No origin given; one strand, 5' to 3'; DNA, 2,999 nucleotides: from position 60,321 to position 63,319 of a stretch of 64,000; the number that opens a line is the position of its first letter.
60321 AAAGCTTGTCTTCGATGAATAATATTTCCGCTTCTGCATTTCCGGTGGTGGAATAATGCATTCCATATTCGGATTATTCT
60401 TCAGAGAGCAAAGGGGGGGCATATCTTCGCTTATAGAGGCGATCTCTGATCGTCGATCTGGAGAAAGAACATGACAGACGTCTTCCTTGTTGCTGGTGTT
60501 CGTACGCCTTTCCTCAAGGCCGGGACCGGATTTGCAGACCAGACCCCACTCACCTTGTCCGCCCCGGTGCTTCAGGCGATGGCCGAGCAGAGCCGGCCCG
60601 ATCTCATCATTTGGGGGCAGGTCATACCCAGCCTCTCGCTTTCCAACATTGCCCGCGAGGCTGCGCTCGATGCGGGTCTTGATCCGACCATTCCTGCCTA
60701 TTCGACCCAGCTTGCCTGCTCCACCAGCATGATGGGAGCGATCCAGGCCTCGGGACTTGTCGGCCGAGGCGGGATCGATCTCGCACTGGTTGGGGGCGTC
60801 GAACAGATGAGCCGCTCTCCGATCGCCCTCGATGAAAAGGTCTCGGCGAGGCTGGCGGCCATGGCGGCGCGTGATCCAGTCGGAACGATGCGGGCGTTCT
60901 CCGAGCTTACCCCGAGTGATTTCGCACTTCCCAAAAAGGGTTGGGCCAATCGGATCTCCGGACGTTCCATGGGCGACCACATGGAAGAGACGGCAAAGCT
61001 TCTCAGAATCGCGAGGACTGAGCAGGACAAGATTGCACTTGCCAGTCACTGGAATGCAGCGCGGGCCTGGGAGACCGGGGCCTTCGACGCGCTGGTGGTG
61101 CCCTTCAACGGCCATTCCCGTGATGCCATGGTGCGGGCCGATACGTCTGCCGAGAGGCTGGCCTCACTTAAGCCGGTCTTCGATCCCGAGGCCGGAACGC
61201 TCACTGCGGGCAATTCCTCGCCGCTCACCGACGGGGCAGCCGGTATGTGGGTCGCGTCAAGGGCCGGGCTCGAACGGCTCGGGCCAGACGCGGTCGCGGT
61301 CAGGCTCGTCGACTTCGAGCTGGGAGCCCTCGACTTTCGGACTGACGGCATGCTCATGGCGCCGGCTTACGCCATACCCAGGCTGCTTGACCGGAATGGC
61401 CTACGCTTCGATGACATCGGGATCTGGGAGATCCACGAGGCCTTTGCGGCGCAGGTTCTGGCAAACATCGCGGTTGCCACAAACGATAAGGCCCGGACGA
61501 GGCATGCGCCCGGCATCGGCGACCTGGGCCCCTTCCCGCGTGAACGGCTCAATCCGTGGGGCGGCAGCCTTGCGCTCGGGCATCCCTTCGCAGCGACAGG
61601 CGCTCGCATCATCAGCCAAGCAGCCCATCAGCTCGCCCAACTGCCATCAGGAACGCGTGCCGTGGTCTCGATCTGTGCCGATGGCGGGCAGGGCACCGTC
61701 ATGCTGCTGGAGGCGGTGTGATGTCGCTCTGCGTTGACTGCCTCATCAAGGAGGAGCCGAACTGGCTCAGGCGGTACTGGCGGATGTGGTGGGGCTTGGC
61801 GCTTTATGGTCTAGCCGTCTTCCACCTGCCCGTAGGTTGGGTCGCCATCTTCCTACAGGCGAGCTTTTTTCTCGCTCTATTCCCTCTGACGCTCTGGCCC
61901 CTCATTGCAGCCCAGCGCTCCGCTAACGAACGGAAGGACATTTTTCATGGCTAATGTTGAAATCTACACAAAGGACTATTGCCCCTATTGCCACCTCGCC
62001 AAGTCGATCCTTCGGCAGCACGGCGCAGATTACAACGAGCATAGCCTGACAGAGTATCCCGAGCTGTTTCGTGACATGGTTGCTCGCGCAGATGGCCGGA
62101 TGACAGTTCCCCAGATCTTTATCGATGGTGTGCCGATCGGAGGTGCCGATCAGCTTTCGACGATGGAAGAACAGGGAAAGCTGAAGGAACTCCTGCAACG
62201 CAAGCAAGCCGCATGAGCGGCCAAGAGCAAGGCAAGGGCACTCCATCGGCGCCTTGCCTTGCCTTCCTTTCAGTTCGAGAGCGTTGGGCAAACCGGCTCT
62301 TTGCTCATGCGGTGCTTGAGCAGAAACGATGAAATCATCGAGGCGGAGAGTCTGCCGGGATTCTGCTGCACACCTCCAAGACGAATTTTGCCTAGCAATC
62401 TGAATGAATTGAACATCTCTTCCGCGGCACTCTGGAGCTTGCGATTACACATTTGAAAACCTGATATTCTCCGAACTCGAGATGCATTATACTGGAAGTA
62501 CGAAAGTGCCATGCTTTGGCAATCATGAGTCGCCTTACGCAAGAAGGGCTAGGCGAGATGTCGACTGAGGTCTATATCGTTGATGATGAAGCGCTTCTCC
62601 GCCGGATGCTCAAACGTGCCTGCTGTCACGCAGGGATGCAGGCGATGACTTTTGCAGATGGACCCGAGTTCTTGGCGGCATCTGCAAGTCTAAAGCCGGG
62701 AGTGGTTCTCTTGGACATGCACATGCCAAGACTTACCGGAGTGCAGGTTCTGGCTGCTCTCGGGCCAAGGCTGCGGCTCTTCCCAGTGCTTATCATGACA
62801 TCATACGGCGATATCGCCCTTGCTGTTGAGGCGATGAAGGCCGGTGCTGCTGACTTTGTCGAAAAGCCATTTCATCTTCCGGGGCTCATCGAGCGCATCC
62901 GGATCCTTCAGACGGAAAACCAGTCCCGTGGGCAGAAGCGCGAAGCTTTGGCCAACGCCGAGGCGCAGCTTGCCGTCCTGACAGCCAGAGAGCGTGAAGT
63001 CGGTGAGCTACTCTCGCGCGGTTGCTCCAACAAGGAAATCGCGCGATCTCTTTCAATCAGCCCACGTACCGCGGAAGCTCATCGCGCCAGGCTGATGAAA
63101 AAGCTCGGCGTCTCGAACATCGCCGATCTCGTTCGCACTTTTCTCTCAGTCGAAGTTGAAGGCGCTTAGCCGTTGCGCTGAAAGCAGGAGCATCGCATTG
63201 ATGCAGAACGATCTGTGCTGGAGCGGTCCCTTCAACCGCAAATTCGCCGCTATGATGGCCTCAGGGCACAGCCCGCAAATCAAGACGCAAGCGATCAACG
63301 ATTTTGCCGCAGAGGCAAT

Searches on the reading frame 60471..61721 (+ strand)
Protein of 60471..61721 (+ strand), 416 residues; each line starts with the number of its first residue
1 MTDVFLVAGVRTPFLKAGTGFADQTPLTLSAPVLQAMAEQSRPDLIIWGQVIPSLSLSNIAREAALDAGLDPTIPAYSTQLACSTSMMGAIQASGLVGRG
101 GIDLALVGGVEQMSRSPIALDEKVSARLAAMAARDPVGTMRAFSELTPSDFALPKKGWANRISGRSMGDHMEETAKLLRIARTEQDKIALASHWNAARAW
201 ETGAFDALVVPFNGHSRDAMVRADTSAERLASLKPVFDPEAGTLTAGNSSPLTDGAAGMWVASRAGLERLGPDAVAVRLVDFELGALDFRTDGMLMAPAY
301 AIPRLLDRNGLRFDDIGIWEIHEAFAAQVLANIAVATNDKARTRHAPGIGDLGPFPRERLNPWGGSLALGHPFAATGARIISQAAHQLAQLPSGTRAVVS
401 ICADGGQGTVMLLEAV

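Call 78: search_protein_families(library=pfam, proteins=[window:60471-61721:+], max_evalue=0.01)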
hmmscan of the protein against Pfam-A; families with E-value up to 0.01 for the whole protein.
window:60471-61721:+ (416 aa): 3 families
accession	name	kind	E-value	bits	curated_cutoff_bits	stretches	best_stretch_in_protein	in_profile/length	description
PF00108.29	Thiolase_N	-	3.9e-46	158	26.4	1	4-264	1-259/260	Thiolase, N-terminal domain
PF02803.24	Thiolase_C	-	6.3e-30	103.8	27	1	280-414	8-122/123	Thiolase, C-terminal domain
PF00109.32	ketoacyl-synt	-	0.0017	18.5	20.8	1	75-115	166-206/252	Beta-ketoacyl synthase, N-terminal domain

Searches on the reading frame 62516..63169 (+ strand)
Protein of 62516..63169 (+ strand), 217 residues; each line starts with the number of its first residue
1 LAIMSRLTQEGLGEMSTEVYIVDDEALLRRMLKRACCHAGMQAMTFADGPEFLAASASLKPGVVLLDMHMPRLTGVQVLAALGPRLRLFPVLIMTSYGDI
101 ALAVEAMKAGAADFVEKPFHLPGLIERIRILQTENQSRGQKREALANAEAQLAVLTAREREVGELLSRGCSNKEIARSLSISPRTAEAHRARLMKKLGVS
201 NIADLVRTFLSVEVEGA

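Call 78: search_protein_families(library=pfam, proteins=[window:62516-63169:+], max_evalue=0.01)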
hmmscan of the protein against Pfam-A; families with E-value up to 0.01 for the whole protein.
window:62516-63169:+ (217 aa): 5 families
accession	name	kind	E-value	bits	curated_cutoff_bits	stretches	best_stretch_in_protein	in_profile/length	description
PF00072.30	Response_reg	-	2.4e-24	86.1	30.2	1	19-129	1-111/111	Response regulator receiver domain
PF00196.25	GerE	-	2.5e-18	65.9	23.5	1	154-207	2-55/57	Bacterial regulatory proteins, luxR family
PF08281.18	Sigma70_r4_2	-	3.7e-05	23.7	25.7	1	151-197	7-54/54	Sigma-70, region 4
PF13936.12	HTH_38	-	0.00059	20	27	1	155-185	5-36/44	Helix-turn-helix domain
PF13412.12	HTH_24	-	0.0038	17.2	21.9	0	169-196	17-44/48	Winged helix-turn-helix DNA-binding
